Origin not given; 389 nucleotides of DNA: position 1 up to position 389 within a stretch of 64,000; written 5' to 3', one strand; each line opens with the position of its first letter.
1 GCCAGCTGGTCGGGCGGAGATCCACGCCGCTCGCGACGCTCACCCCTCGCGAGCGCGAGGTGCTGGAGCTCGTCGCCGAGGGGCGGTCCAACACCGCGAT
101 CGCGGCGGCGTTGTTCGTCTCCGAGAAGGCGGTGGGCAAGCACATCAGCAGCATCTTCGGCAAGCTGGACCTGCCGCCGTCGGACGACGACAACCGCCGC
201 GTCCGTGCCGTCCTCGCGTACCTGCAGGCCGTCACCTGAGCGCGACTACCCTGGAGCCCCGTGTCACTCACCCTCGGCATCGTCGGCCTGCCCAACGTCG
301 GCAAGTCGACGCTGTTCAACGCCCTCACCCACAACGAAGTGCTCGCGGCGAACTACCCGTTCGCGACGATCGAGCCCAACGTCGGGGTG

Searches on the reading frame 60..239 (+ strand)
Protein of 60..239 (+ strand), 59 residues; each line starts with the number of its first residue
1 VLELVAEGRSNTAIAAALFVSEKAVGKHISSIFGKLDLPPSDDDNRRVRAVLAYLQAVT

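Call 5: search_protein_families(library=pfam, proteins=[window:60-239:+], max_evalue=0.01)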
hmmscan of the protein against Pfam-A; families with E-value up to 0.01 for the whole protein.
window:60-239:+ (59 aa): 2 families
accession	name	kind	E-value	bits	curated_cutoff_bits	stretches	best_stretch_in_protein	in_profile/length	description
PF00196.25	GerE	-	1.5e-09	37.7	23.5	1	1-37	10-46/57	Bacterial regulatory proteins, luxR family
PF13384.12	HTH_23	-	0.0019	18.4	24.6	0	1-26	10-35/50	Homeodomain-like domain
